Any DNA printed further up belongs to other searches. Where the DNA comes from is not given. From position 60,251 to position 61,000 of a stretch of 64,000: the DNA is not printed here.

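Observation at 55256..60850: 1864-aa Cys-rich surface protein with T4SS-pilin-like N-terminal hairpin, preceded by two TSP3-repeat proteins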

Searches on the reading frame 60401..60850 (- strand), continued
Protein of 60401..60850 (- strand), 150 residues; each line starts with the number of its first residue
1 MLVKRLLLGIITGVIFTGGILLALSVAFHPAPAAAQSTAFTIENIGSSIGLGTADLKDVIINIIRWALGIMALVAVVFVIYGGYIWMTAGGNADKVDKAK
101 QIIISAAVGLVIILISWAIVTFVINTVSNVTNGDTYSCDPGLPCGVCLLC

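Call 36: find_encoding_contigs(protein=P0055, flank=10000, max_places=2)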
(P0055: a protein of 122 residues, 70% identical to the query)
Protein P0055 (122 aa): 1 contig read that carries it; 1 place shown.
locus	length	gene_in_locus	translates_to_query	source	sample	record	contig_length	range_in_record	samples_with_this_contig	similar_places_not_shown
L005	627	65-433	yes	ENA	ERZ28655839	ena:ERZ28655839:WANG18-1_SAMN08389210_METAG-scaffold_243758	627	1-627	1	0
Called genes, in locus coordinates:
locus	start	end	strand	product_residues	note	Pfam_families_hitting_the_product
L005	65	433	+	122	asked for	PF18895:T4SS_pilin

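Call 39: find_encoding_contigs(protein=P0138, flank=10000, max_places=2)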
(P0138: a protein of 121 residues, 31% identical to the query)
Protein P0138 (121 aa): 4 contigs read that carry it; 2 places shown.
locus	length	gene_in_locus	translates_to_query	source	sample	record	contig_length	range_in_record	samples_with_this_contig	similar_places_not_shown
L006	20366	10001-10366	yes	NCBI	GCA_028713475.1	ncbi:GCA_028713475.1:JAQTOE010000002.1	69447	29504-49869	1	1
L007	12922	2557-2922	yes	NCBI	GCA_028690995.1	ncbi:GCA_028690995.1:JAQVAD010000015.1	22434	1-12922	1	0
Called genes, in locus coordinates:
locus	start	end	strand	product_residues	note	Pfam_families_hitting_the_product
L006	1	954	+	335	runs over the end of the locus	PF01073:3Beta_HSD, PF01370:Epimerase, PF02719:Polysacc_synt_2, PF04321:RmlD_sub_bind, PF07993:NAD_binding_4, PF16363:GDP_Man_Dehyd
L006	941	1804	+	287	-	PF13529:Peptidase_C39_2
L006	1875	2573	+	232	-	-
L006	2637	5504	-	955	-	PF00912:Transgly, PF00905:Transpeptidase, PF17957:Big_7 (faint)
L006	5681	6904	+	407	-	PF00579:tRNA-synt_1b, PF22421:SYY_C-terminal, PF01479:S4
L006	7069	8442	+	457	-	PF01547:SBP_bac_1, PF13416:SBP_bac_8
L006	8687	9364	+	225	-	PF18895:T4SS_pilin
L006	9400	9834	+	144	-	PF18895:T4SS_pilin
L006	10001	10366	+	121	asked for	PF18895:T4SS_pilin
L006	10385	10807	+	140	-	PF18895:T4SS_pilin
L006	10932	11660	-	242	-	PF00535:Glycos_transf_2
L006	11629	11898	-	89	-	-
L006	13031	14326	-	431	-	PF26314:MptA_B_family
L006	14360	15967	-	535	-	-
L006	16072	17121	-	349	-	PF10432:bact-PGI_C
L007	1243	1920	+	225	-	PF18895:T4SS_pilin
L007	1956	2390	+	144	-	PF18895:T4SS_pilin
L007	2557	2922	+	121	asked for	PF18895:T4SS_pilin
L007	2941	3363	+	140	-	PF18895:T4SS_pilin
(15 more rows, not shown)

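Call 40: find_related_loci(query=P0055, collection=genome_contigs, flank=10000)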
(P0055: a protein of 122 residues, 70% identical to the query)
Query P0055 (122 aa) in genome_contigs; peptide patterns used: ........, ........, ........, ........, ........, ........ (x = any residue, [..] = any of these).
232 stretches matched a pattern; 72 encode a relative of the query (tblastn E <= 1e-3); 71 distinct loci.
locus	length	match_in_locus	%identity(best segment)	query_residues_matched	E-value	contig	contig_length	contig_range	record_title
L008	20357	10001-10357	66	4-121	5e-47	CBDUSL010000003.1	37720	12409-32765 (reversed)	MAG TPA_asm: uncultured bacterium isolate SRR21487738_binner13_Refined_25 genome assembly, contig: ERZ25083882.123, whol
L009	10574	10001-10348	68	2-121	2e-46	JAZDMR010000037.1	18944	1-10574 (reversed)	MAG: bacterium isolate MEGAHIT-group-0.67 k141_1984636, whole genome shotgun sequence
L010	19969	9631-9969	73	9-122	6e-46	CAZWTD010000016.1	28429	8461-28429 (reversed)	MAG TPA_asm: uncultured Gammaproteobacteria bacterium isolate binchicken_co115_111 genome assembly, contig: NODE_2754_le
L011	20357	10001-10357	67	3-121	1e-45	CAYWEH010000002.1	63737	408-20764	MAG TPA_asm: uncultured Gammaproteobacteria bacterium isolate ERP125453_co1_536 genome assembly, contig: NODE_279_length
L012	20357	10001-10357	63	3-122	6e-45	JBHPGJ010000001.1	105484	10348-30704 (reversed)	Patescibacteria group bacterium isolate SAG AM-311-M06 NODE_1_length_105484_cov_33.429075, whole genome shotgun sequence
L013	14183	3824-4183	67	4-121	4e-45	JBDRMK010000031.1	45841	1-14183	MAG: Patescibacteria group bacterium isolate MEGAHIT-group-1.828 k141_5250627, whole genome shotgun sequence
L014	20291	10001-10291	76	25-121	9e-45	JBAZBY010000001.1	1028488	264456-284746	MAG: Patescibacteria group bacterium isolate SO_2017_GW1_123 NODE_14_length_1028488_cov_9.115459_OW334_2017, whole genom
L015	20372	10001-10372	64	1-121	7e-45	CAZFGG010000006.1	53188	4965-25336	MAG TPA_asm: uncultured Gammaproteobacteria bacterium isolate SRP200132_co1_183 genome assembly, contig: NODE_967_length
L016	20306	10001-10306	73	19-121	4e-44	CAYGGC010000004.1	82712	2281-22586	MAG TPA_asm: uncultured Gammaproteobacteria bacterium isolate ERP113451_co1_188 genome assembly, contig: NODE_172_length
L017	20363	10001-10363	64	4-121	1e-43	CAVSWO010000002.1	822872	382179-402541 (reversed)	MAG: Candidatus Kerfeldbacteria bacterium isolate MFD05684.bin.1.15 genome assembly, contig: contig_23211, whole genome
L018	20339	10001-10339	66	3-121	3e-43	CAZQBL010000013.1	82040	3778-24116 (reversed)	MAG TPA_asm: uncultured Gammaproteobacteria bacterium isolate SRP231805_co4_93 genome assembly, contig: k141_284242, who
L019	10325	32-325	74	24-121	7e-43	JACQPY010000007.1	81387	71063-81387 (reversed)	MAG: Candidatus Kerfeldbacteria bacterium isolate NC_groundwater_1319_Ag_S-0.2um_58_88 S_p2_S4_coassembly_k141_1678414,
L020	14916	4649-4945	69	23-121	1e-42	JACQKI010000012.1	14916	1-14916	MAG: Candidatus Kerfeldbacteria bacterium isolate NC_groundwater_1173_Ag_S-0.1um_59_32 S_p1_S3_coassembly_k141_344932, w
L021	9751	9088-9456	60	1-122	1e-41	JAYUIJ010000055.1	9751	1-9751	MAG: Candidatus Kerfeldbacteria bacterium isolate GFS_8656 GFS_8656_54, whole genome shotgun sequence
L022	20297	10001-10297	70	23-121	1e-41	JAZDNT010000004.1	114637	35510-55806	MAG: Candidatus Kerfeldbacteria bacterium isolate MEGAHIT-group-0.726 k141_10421462, whole genome shotgun sequence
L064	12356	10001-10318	52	18-122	3e-31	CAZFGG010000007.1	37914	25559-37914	MAG TPA_asm: uncultured Gammaproteobacteria bacterium isolate SRP200132_co1_183 genome assembly, contig: NODE_1834_lengt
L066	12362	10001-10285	61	27-121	4e-29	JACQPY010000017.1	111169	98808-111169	MAG: Candidatus Kerfeldbacteria bacterium isolate NC_groundwater_1319_Ag_S-0.2um_58_88 S_p2_S4_coassembly_k141_2957069,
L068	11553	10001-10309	52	18-121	1e-26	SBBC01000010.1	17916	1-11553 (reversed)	MAG: Candidatus Microgenomatus auricola isolate Bin_28_1_1 Hy_contig22709, whole genome shotgun sequence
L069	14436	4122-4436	57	14-120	9e-26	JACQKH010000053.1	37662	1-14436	MAG: Candidatus Kerfeldbacteria bacterium isolate NC_groundwater_1172_Ag_S-0.1um_55_34 S_p1_S3_coassembly_k141_1584862,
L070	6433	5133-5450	46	18-122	1e-23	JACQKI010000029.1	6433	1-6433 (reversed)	MAG: Candidatus Kerfeldbacteria bacterium isolate NC_groundwater_1173_Ag_S-0.1um_59_32 S_p1_S3_coassembly_k141_597519, w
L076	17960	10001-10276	39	21-113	5e-13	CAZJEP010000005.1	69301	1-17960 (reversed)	MAG TPA_asm: uncultured Gammaproteobacteria bacterium isolate SRP278252_co1_838 genome assembly, contig: NODE_481_length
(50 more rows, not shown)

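Call 53: search_protein_families(library=pfam, proteins=[L014:5556-6434:+, L014:6431-7837:+, L014:7834-8997:+, L014:9034-9372:+, L014:9531-9896:+, L014:10378-12420:+, L014:12390-14003:-, L014:14679-15950:-, L014:15947-17575:-, L014:4539-5519:+], max_evalue=0.001)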
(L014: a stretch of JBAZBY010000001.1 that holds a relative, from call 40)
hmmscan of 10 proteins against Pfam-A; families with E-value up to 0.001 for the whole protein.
L014:5556-6434:+ (292 aa): 2 families
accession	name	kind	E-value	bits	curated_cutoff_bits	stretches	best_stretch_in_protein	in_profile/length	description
PF00483.29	NTP_transferase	-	1.9e-32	113.2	21.2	1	6-269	1-239/245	Nucleotidyl transferase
PF12804.13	NTP_transf_3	-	4.9e-06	27.3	27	1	7-62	1-51/160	MobA-like NTP transferase domain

L014:6431-7837:+ (468 aa): 2 families
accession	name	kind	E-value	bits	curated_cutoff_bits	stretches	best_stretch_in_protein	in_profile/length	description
PF13416.11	SBP_bac_8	-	1.5e-20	74.6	27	1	57-403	4-267/279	Bacterial extracellular solute-binding protein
PF01547.30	SBP_bac_1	-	1.4e-18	68.4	26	1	51-382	9-303/307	Bacterial extracellular solute-binding protein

L014:7834-8997:+ (387 aa): 2 families
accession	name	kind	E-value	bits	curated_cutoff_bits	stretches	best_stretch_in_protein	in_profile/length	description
PF01471.23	PG_binding_1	-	1.3e-09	38.5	23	1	233-286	4-56/57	Putative peptidoglycan binding domain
PF18895.5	T4SS_pilin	-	9.2e-07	29.3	26.6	1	110-171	10-70/71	Type IV secretion system pilin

L014:9034-9372:+ (112 aa): 1 family
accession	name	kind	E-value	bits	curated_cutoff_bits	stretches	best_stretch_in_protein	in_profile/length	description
PF18895.5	T4SS_pilin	-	3.4e-09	37.1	26.6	1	43-103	12-71/71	Type IV secretion system pilin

L014:9531-9896:+ (121 aa): 1 family
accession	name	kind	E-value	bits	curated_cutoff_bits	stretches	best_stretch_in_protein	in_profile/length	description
PF18895.5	T4SS_pilin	-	6.2e-14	52.3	26.6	1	47-111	7-70/71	Type IV secretion system pilin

L014:10378-12420:+ (680 aa): 1 family
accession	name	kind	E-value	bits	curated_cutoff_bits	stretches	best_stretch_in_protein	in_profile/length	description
PF09852.15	DUF2079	-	3.8e-51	175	28.2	1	49-460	5-424/459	Predicted membrane protein (DUF2079)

L014:12390-14003:- (537 aa): 0 families

L014:14679-15950:- (423 aa): 2 families
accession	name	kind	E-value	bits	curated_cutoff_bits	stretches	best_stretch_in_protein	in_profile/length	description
PF09594.16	GT87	-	5.2e-06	26.8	25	1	152-386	1-231/237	Glycosyltransferase family 87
PF05208.19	ALG3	-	0.00081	19.3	23.6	1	153-288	53-188/358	ALG3 protein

L014:15947-17575:- (542 aa): 0 families

L014:4539-5519:+ (326 aa): 0 families
